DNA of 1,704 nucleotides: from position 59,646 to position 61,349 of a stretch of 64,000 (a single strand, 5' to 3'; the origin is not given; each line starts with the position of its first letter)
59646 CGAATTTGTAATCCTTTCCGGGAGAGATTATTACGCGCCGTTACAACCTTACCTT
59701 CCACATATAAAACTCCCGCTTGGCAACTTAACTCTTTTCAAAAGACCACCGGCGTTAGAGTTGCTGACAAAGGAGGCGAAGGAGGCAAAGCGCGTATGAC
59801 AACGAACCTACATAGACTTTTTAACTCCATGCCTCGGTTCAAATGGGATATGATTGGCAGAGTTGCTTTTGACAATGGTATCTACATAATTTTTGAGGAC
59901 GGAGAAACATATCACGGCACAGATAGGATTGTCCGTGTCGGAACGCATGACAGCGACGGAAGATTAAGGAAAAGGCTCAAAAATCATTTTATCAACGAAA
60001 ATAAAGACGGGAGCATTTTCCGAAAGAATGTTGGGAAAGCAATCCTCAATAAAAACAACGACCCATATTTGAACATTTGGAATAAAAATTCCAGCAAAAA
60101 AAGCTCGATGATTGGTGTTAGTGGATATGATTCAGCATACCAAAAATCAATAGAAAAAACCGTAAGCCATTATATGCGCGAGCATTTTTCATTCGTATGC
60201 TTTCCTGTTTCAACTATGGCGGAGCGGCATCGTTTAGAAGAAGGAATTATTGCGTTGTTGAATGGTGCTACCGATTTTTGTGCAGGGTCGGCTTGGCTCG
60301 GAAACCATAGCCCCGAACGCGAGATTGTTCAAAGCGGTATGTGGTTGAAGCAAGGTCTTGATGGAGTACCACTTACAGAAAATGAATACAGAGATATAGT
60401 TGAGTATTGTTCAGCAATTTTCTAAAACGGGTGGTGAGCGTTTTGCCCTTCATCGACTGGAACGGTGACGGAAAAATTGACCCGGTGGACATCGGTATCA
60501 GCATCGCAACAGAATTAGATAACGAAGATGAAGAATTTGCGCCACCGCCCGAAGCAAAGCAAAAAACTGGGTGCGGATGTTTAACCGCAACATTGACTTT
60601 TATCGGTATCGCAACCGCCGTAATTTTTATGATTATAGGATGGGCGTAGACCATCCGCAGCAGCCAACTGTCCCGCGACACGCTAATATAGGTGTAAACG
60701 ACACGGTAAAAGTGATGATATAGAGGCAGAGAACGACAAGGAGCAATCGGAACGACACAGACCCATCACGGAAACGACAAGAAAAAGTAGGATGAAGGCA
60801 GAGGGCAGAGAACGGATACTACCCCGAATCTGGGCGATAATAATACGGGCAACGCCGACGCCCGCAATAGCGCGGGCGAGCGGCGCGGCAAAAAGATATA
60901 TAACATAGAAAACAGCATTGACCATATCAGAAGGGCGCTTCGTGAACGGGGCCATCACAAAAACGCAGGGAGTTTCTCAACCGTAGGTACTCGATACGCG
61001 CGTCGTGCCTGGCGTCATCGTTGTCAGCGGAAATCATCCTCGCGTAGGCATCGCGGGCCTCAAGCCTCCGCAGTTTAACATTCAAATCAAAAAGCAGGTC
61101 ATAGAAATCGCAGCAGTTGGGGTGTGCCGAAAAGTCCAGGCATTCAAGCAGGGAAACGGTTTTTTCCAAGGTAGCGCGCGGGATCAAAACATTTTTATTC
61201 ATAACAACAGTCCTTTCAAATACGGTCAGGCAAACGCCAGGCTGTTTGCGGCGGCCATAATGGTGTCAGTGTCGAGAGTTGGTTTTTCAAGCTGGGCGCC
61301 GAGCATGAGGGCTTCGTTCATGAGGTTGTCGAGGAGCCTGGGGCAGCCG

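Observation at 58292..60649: AT-rich four-gene cassette between tRNA-Ser and a transposon end (unknown protein + DUF6884-like + GIY-YIG nuclease + EF-hand tail-anchored peptide): candidate uncharacterised defence or addiction system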

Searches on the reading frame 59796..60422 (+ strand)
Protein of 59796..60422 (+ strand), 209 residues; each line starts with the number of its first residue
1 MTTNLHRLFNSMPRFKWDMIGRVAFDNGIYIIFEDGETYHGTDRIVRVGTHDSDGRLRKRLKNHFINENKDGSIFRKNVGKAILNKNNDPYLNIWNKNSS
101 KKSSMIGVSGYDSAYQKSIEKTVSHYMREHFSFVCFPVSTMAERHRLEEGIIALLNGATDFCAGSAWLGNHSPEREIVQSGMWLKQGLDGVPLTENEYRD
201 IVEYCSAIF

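Call 6: search_protein_families(library=pfam, proteins=[window:59796-60422:+], max_evalue=1)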
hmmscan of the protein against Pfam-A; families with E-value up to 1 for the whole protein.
window:59796-60422:+ (209 aa): 2 families
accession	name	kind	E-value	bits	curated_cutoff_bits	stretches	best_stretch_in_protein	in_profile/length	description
PF07131.17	DUF1382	-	0.066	13.8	27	1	131-151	24-44/60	Protein of unknown function (DUF1382)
PF20815.3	GIY_YIG_2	-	0.081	13.3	22.4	1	55-132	42-107/153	GIY-YIG catalytic domain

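Call 7: search_protein_families(library=padloc, proteins=[window:59796-60422:+], max_evalue=1)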
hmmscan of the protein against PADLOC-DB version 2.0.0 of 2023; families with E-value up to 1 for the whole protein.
window:59796-60422:+ (209 aa): 2 families
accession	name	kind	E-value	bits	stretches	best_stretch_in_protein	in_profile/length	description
PDLC04713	PDC-M57B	-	1.9e-68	228.2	1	2-204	5-208/211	-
PDLC04714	PDC-M57B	-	3.9e-21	73.8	1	18-185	29-212/238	-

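Call 8: search_protein_families(library=ncbifam, proteins=[window:59796-60422:+], max_evalue=1)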
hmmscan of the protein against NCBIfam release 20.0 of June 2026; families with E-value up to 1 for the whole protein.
window:59796-60422:+ (209 aa): 0 families

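Call 9: search_protein_families(library=phrogs, proteins=[window:59796-60422:+], max_evalue=1)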
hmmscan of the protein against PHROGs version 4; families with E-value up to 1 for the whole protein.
window:59796-60422:+ (209 aa): 0 families

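Call 22: find_homologous_proteins(query=window:59796-60422:+)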
Query window:59796-60422:+ (209 aa): 128 proteins with E <= 0.001 among 185 candidates; the best 120 are listed.
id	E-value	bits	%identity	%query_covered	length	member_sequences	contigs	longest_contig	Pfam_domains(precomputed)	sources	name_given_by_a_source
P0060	1.1e-140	484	100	100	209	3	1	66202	PF26468.1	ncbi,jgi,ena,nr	ncbi:MAG: hypothetical protein FWG36_01155 [Oscillospiraceae bacterium]|nr:hypothetical protein [Osc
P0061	1.5e-115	402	82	100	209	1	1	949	PF26468.1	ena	-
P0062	1.3e-111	390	88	91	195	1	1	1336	PF26468.1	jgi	jgi:hypothetical protein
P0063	4.3e-98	345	75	95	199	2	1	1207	PF26468.1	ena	-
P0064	8.6e-93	328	70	98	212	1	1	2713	PF26468.1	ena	-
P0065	5.4e-88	312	64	100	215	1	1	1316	PF26468.1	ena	-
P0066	1.4e-86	308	66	99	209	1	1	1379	PF26468.1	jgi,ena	-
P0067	1.9e-85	304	65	99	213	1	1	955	PF26468.1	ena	-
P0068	7.1e-85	302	63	100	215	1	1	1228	PF26468.1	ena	-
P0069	2.6e-84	300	65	98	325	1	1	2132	PF26468.1,PF21818.4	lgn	-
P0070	6.4e-83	296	63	100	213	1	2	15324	PF26468.1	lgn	-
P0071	6.2e-82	293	66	99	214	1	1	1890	PF26468.1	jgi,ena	-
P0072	1.0e-81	292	62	99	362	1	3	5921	PF26468.1,PF21818.4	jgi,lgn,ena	-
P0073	2.8e-81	290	63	95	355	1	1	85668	PF26468.1,PF21818.4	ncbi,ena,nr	ncbi:MAG: hypothetical protein FWG72_04925 [Oscillospiraceae bacterium]|nr:hypothetical protein [Osc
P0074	2.6e-80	287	67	93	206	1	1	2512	PF26468.1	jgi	jgi:hypothetical protein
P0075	6.9e-80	286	66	91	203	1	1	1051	PF26468.1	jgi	jgi:hypothetical protein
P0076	2.3e-78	281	61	94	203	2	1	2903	PF26468.1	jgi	-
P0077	2.9e-72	261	58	100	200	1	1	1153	PF26468.1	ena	-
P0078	2.0e-69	252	55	98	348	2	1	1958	PF26468.1,PF21818.4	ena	-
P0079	2.0e-67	245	55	98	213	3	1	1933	PF26468.1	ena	-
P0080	2.0e-65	239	54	99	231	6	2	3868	PF26468.1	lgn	-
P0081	1.4e-64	236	53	97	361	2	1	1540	PF26468.1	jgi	-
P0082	4.0e-64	234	55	98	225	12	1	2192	PF26468.1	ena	-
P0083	4.6e-64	234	55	97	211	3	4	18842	PF26468.1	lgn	-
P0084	5.6e-63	231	54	98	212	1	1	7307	PF26468.1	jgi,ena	-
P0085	2.6e-62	228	54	92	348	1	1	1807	PF26468.1,PF21818.4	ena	-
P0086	1.7e-61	226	54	98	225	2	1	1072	PF26468.1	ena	-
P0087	1.9e-61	226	53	98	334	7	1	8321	PF26468.1,PF24698.2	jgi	jgi:hypothetical protein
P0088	2.2e-61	225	56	92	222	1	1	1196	PF26468.1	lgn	-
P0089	2.2e-61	225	54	91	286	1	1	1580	PF26468.1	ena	-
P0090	2.2e-61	225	56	92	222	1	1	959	PF26468.1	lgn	-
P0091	5.0e-61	224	52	98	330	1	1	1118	PF26468.1,PF24698.2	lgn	-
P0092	2.2e-60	222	53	94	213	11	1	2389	PF26468.1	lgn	-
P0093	6.9e-60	221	51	92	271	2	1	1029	PF26468.1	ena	-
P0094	1.7e-59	219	65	72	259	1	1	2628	PF26468.1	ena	-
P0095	8.6e-59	217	53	95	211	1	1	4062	PF26468.1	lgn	-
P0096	1.1e-57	213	50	95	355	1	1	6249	PF26468.1,PF21818.4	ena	-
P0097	2.3e-57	212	50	95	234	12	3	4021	PF26468.1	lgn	-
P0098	6.8e-57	211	52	93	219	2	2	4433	PF26468.1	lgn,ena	-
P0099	2.6e-56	209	52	89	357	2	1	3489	PF26468.1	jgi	-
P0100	1.3e-55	207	49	93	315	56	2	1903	PF26468.1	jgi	-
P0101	2.6e-55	206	50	98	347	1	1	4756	PF26468.1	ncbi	-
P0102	2.8e-55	205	51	96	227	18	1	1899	PF26468.1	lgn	-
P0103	4.2e-55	205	48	93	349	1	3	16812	PF26468.1,PF21818.4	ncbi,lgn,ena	-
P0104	5.4e-55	205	51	96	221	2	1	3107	PF26468.1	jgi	jgi:hypothetical protein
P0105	1.3e-54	203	48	100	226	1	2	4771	PF26468.1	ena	-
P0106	2.6e-54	202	46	97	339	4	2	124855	PF26468.1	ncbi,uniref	ncbi:MAG: hypothetical protein RR898_01460 [Clostridium sp.]|uniref:hypothetical protein n=1 Tax=Clo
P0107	8.8e-54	201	47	97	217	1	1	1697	PF26468.1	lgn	-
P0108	8.3e-52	194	47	96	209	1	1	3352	PF26468.1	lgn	-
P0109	9.8e-52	194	47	94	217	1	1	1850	PF26468.1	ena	-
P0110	2.3e-51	193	47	89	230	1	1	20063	PF26468.1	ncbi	ncbi:MAG: hypothetical protein RR657_04635, partial [Peptostreptococcaceae bacterium]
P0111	2.9e-51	192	48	97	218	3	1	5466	PF26468.1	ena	-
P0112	1.3e-50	190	49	86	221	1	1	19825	PF26468.1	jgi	jgi:hypothetical protein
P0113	1.5e-50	190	71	54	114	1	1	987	PF26468.1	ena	-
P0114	3.8e-50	189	50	92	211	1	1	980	PF26468.1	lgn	-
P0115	2.2e-49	186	46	94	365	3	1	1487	PF26468.1,PF21818.4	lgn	-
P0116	7.0e-49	185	46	94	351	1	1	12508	PF26468.1,PF21818.4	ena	-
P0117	7.6e-49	184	49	95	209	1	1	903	PF26468.1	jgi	jgi:hypothetical protein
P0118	2.2e-48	183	68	56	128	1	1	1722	PF26468.1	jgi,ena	-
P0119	1.1e-47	181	49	86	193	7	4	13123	PF26468.1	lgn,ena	-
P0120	1.5e-47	180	51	84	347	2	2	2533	PF26468.1,PF21818.4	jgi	-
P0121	1.6e-47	180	48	89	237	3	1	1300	PF26468.1,PF24698.2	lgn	-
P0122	3.1e-47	179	45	94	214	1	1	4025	PF26468.1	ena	-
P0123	3.9e-47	179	49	94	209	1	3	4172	PF26468.1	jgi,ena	-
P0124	4.7e-47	179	46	96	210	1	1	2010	PF26468.1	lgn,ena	-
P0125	9.0e-47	178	44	96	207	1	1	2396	PF26468.1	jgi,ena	jgi:hypothetical protein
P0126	1.3e-46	177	46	96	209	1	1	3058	PF26468.1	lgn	-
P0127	3.0e-46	176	46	91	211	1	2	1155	PF26468.1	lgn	-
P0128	4.3e-46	175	47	88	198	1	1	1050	PF26468.1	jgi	jgi:hypothetical protein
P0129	4.4e-46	175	45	95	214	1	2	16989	PF26468.1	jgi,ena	jgi:hypothetical protein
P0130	9.0e-46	174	55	77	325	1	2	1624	PF26468.1,PF21818.4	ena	-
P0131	9.8e-46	174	47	86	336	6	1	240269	PF26468.1,PF21818.4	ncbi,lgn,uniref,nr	ncbi:hypothetical protein SAMN04487775_107134 [Treponema bryantii]|uniref:GIY-YIG domain-containing 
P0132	1.2e-45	174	47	90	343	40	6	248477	PF26468.1,PF21818.4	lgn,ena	-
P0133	1.2e-45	174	52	76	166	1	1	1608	PF26468.1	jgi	jgi:hypothetical protein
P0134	1.6e-45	174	43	99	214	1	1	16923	PF26468.1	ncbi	-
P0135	2.0e-45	173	46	93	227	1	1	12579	PF26468.1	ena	-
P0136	4.1e-45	172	44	94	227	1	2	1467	PF26468.1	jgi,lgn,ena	jgi:hypothetical protein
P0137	6.5e-45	172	44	97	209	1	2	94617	PF26468.1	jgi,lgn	jgi:hypothetical protein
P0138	1.4e-44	171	46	90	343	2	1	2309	PF26468.1,PF21818.4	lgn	-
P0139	3.3e-44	169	42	93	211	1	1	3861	PF26468.1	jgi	-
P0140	1.6e-43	167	43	98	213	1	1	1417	PF26468.1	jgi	jgi:hypothetical protein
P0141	2.6e-43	166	45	91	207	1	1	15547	PF26468.1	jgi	jgi:hypothetical protein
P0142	4.7e-43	166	43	96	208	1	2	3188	PF26468.1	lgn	-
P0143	6.6e-43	165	43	92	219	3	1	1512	PF26468.1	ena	-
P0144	7.5e-43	165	45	91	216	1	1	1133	PF26468.1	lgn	-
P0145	1.5e-42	164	43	96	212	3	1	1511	PF26468.1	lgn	-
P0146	1.6e-42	164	43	92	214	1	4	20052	PF26468.1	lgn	-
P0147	2.6e-42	163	55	73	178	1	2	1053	PF26468.1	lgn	-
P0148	4.5e-42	162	45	88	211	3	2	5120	PF26468.1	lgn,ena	-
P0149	4.6e-42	162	43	94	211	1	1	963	PF26468.1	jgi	-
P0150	5.5e-42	162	41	97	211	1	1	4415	PF26468.1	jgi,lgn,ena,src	-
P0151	1.1e-41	161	42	98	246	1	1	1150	PF26468.1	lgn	-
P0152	1.7e-41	160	40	95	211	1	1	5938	PF26468.1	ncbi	-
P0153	1.8e-41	160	40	95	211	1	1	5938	PF26468.1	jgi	jgi:hypothetical protein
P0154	2.4e-41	160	41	98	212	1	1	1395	PF26468.1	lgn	-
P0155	3.0e-41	160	41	94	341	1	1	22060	PF26345.1,PF26468.1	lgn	-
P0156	3.8e-41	159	50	78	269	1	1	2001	PF26468.1,PF24698.2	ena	-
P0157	5.8e-41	159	42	95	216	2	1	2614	PF26468.1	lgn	-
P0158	9.1e-41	158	48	80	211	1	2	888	PF26468.1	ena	-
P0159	1.1e-40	158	42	92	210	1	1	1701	PF26468.1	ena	-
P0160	1.3e-40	158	45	82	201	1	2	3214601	PF26468.1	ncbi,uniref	ncbi:hypothetical protein V7O61_08740 [Methanolobus sp. WCC1]|uniref:hypothetical protein n=1 Tax=un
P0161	2.3e-40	157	43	96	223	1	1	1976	PF26468.1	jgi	jgi:hypothetical protein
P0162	1.8e-39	154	41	94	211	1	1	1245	PF26468.1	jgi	jgi:hypothetical protein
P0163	2.1e-39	154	49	78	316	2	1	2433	PF26468.1,PF21818.4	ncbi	-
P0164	4.0e-39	153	39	95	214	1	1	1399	PF26468.1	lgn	-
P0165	9.5e-39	151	42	91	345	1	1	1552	PF26468.1,PF21818.4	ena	-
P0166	1.1e-38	151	41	93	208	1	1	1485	PF26468.1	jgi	jgi:hypothetical protein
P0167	3.7e-38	150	43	92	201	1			PF26468.1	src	-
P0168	1.1e-37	148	39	96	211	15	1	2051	PF26468.1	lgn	-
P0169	2.2e-37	147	40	94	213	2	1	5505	PF26468.1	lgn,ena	-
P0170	2.3e-37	147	39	98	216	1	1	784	PF26468.1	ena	-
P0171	1.0e-35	142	41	88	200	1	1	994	PF26468.1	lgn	-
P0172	7.6e-35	139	60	48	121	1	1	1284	PF26468.1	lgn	-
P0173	1.1e-33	135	50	68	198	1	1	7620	PF26468.1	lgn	-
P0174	2.7e-33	134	60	48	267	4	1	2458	PF26468.1,PF21818.4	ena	-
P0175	3.7e-33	133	57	49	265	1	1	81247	PF26468.1,PF21818.4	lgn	-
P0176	6.3e-32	129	49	67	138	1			PF26468.1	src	-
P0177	1.4e-31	128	61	46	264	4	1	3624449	PF26468.1,PF21818.4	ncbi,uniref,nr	ncbi:hypothetical protein Desdi_0314 [Desulfitobacterium dichloroeliminans LMG P-21439]|uniref:Uncha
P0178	3.7e-30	123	60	47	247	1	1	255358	PF26468.1,PF21818.4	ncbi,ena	-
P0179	8.0e-27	112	58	43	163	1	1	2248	PF26468.1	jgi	-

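Call 30: search_solved_structures(query=A3, max_evalue=10, show_alignments=3)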
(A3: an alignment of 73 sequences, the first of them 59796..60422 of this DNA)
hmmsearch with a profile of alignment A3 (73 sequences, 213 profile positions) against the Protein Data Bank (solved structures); distinct sequences matched with E-value up to 10: 0.

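Call 32: find_related_loci(query=A3, collection=genome_contigs, flank=6000)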
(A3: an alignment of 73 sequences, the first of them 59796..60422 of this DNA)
Query A3 (209 aa) in genome_contigs; peptide patterns used: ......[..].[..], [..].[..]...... (x = any residue, [..] = any of these).
599 stretches matched a pattern (row limit reached: there are more); 541 encode a relative of the query (tblastn E <= 1e-3); the best 80 are kept; 80 distinct loci.
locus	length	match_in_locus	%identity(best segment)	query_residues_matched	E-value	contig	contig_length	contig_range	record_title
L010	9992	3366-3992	61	1-208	1e-88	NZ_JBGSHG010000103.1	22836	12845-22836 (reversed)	MAG: Acetobacterium sp. isolate JTS-AC1 k141_2894354, whole genome shotgun sequence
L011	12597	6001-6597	63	5-202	8e-88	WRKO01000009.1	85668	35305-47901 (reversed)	MAG: Oscillospiraceae bacterium isolate Th196P3bin109 Ga0099364_10000281, whole genome shotgun sequence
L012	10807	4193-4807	61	5-208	2e-84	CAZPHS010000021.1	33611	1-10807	MAG TPA_asm: uncultured Christensenellaceae bacterium isolate binchicken_co173_367 genome assembly, contig: NODE_4425_le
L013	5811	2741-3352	58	5-207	7e-80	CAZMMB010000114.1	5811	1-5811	MAG TPA_asm: uncultured Oscillospiraceae bacterium isolate binchicken_co157_210 genome assembly, contig: NODE_33979_leng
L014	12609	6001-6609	59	5-206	3e-79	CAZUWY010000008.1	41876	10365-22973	MAG TPA_asm: uncultured Mageeibacillus sp. isolate binchicken_co39_331 genome assembly, contig: NODE_2181_length_41876_c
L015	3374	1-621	53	4-208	3e-75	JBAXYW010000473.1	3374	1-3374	MAG: Lentisphaeria bacterium isolate SO_2016_CLC_T1_27 scaffold55861_PH3_Jul14_2016, whole genome shotgun sequence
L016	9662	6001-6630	52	1-208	5e-74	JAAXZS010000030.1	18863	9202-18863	MAG: Clostridiales bacterium isolate AS02xzSISU_14 1144_AS02, whole genome shotgun sequence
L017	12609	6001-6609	55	1-206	8e-72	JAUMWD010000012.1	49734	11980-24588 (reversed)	MAG: Bacillota bacterium isolate S13M_St_15 NODE_59_length_49734_cov_9.290344, whole genome shotgun sequence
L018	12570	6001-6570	56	5-197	1e-71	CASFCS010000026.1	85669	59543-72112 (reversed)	uncultured bacterium isolate O38_L1_321321_idba_bin.175 genome assembly, contig: O38_L1_321321_idba_bin.175.fa_scaffold_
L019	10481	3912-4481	56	5-197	2e-71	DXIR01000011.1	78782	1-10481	MAG TPA_asm: Candidatus Faecalibacterium avium isolate CHK182-10647 CHK182__C24616_L78782_SAMEA5754826, whole genome sho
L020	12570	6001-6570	55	5-197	1e-71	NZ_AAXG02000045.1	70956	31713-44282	Pseudoflavonifractor capillosus ATCC 29799 B_capillosus-2.0.1_Cont345, whole genome shotgun sequence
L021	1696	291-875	54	1-198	9e-73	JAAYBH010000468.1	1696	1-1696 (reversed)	MAG: Clostridiales bacterium isolate AS06rmzACSIP_269 512911_AS06, whole genome shotgun sequence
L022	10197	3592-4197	53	1-205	4e-69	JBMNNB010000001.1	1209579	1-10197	MAG: Acutalibacteraceae bacterium isolate SBF912LR0HQ0019 contig_25950, whole genome shotgun sequence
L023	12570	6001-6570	54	5-197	4e-69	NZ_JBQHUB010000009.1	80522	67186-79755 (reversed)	Pseudoflavonifractor sp. HCP28S3_F10 contig00009, whole genome shotgun sequence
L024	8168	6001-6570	56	5-197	8e-69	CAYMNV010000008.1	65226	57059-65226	MAG TPA_asm: uncultured Oscillospiraceae bacterium isolate binchicken_co152_79 genome assembly, contig: NODE_494_length_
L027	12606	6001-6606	50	1-205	5e-68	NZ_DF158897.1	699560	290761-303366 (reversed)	Oscillibacter ruminantium GH1, whole genome shotgun sequence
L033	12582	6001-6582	53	5-201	9e-67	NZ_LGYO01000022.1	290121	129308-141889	Acetobacterium bakii strain DSM 8239 contig_22, whole genome shotgun sequence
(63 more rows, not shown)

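Call 53: search_protein_families(library=pfam, proteins=[L012:3740-5227:+, L027:5518-6912:+, P0087, P0155, P0099, P0106, P0101, P0100], max_evalue=0.01)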
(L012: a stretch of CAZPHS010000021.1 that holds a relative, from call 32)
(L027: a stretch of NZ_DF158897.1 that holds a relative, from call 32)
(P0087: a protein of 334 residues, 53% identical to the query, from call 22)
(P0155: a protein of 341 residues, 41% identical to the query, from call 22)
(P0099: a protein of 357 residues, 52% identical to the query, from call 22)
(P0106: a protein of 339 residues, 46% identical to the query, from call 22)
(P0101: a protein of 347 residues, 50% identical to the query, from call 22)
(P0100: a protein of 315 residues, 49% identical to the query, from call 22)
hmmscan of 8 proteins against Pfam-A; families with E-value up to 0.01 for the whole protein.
L012:3740-5227:+ (496 aa): 2 families
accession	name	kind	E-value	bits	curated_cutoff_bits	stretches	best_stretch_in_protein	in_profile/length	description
PF21818.3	DUF6884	-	1.4e-35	122.8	30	1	6-135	1-134/135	Family of unknown function (DUF6884)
PF03883.20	H2O2_YaaD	-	0.0084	16.1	29.6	0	29-108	91-168/236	Peroxide stress protein YaaA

L027:5518-6912:+ (465 aa): 2 families
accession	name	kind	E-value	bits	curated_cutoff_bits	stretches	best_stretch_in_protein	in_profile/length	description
PF21818.3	DUF6884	-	3.8e-41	140.8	30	1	3-132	1-134/135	Family of unknown function (DUF6884)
PF24698.1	DUF7662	-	8.4e-14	51.6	26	1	388-454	1-63/72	Domain of unknown function (DUF7662)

P0087 (334 aa): 1 family
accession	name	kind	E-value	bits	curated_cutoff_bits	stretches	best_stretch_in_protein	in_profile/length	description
PF24698.1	DUF7662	-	4.8e-14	52.3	26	1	258-321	1-61/72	Domain of unknown function (DUF7662)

P0155 (341 aa): 0 families

P0099 (357 aa): 0 families

P0106 (339 aa): 0 families

P0101 (347 aa): 0 families

P0100 (315 aa): 0 families

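Call 76: search_protein_families(library=padloc, proteins=[L033:5087-5470:+], max_evalue=0.01)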
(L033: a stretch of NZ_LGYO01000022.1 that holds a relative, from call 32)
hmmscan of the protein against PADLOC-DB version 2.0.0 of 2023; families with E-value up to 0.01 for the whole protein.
L033:5087-5470:+ (128 aa): 0 families

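Call 88: search_protein_families(library=pfam, alignment_id=A6, max_evalue=0.00001)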
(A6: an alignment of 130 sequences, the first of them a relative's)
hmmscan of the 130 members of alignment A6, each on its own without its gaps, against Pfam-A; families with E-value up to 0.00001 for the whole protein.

A. member 1, L010:1265-1975:+ (237 aa): 1 family
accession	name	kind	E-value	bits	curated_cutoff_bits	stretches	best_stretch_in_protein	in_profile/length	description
PF13310.11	Virulence_RhuM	-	8.9e-18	64.9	33.7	1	72-133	2-66/252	Virulence protein RhuM family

B. families by the number of members that match (of 130 scanned): 125 families (the first 25 are shown)
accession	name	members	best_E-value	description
PF00589.27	Phage_integrase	5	1e-27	Phage integrase family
PF04851.21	ResIII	5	2.6e-20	Type III restriction enzyme, res subunit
PF11074.14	DUF2779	4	3.5e-42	Domain of unknown function(DUF2779)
PF14659.12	Phage_int_SAM_3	4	1.8e-13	Phage integrase, N-terminal SAM-like domain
PF00239.26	Resolvase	3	2.1e-35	Resolvase, N terminal domain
PF12679.13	ABC2_membrane_2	3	1.8e-25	ABC-2 family transporter protein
PF07508.19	Recombinase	3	2.1e-25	Recombinase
PF00270.35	DEAD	3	8.5e-11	DEAD/DEAH box helicase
PF13408.12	Zn_ribbon_recom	3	1.5e-10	Recombinase zinc beta ribbon domain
PF01695.23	IstB_IS21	2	1.6e-79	IstB-like ATP binding protein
PF03235.19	GmrSD_N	2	2.2e-37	GmrSD restriction endonuclease, N-terminal domain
PF07510.16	GmrSD_C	2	3.4e-24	GmrSD restriction endonucleases, C-terminal domain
PF22945.2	LEM-3_GIY-YIG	2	1.9e-16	LEM-3-like GIY-YIG domain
PF00271.37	Helicase_C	2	5.4e-13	Helicase conserved C-terminal domain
PF00561.26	Abhydrolase_1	2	3e-12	alpha/beta hydrolase fold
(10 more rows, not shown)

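Call 89: search_protein_families(library=padloc, alignment_id=A6, max_evalue=0.00001)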
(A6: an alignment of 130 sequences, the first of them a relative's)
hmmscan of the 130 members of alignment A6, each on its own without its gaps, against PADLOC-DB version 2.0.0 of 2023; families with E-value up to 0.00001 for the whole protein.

A. member 1, L010:1265-1975:+ (237 aa): 34 families (the best 25 are shown)
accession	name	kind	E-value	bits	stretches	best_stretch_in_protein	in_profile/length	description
PDLC04870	PDC-S05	-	5.3e-49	164.5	1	8-133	4-129/214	-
PDLC04851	PDC-S05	-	2.5e-44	149.7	1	4-149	4-145/342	-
PDLC04876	PDC-S05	-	2.1e-43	146.1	1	11-161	6-155/174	-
PDLC04868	PDC-S05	-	1.7e-41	140.4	1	11-125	4-121/335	-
PDLC04858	PDC-S05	-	8.2e-38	127.3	1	14-133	6-125/138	-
PDLC04853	PDC-S05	-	1.3e-36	124.5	1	11-127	4-123/336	-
PDLC04852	PDC-S05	-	2.6e-36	123.3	1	9-133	7-134/346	-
PDLC04860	PDC-S05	-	7.9e-35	117.8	1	5-99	9-103/141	-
PDLC04874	PDC-S05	-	4.8e-34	115.3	1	19-131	10-122/165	-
PDLC04854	PDC-S05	-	6e-34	115.5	1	18-136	9-130/212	-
PDLC04872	PDC-S05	-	5.6e-33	111.9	1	17-134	9-129/152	-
PDLC04843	PDC-S05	-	9.7e-33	111.7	1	13-127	6-120/330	-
PDLC04871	PDC-S05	-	1.6e-32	111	1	4-151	122-268/468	-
PDLC04965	PDC-S23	-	2e-32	110.9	1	14-135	6-130/327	-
PDLC04964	PDC-S23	-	1e-31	108.3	1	17-122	8-116/331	-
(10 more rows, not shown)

B. families by the number of members that match (of 130 scanned): 223 families (the first 25 are shown)
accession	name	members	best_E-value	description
PDLC02693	Orf5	2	8.4e-120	Orf5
PDLC04157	HEC-06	2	5.5e-80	-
PDLC04155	HEC-06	2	3.1e-72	-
PDLC02688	Orf5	2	2.2e-70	Orf5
PDLC04154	HEC-06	2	1.5e-63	-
PDLC04031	PD-T4-3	2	8.2e-60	-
PDLC02700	Orf5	2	5.6e-55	Orf5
PDLC02687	Orf5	2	1.1e-52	Orf5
PDLC03813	RTasNERD-Hel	2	2.5e-51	DRT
PDLC02630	DrmD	2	6.9e-49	DrmD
PDLC02695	Orf5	2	1.1e-39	Orf5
PDLC01087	C3a187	2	3.1e-39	NERD+UvrD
PDLC02701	Orf5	2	7e-33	Orf5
PDLC00132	GajB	2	1.8e-32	UrvD helicase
PDLC02686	Orf5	2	2.2e-31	Orf5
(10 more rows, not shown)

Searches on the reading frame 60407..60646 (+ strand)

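Call 6: search_protein_families(library=pfam, proteins=[window:60407-60646:+], max_evalue=1)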
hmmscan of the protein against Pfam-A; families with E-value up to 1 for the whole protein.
window:60407-60646:+ (80 aa): 1 family
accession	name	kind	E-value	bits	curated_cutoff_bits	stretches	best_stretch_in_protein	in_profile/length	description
PF13202.12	EF-hand_5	-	0.17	11.9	25.9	1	16-26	8-18/25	EF hand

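Call 7: search_protein_families(library=padloc, proteins=[window:60407-60646:+], max_evalue=1)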
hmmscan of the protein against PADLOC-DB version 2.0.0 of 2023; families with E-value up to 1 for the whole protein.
window:60407-60646:+ (80 aa): 0 families

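Call 8: search_protein_families(library=ncbifam, proteins=[window:60407-60646:+], max_evalue=1)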
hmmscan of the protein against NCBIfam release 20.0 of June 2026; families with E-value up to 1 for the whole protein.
window:60407-60646:+ (80 aa): 0 families

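Call 9: search_protein_families(library=phrogs, proteins=[window:60407-60646:+], max_evalue=1)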
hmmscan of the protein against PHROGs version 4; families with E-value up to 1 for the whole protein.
window:60407-60646:+ (80 aa): 0 families

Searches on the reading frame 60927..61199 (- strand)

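Call 21: search_protein_families(library=pfam, proteins=[window:60927-61199:-], max_evalue=0.1)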
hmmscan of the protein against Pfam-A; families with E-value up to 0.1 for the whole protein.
window:60927-61199:- (90 aa): 1 family
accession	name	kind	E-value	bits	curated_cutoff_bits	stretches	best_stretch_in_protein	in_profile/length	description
PF04310.18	MukB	-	0.095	12.8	23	0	9-58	150-202/226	MukB N-terminal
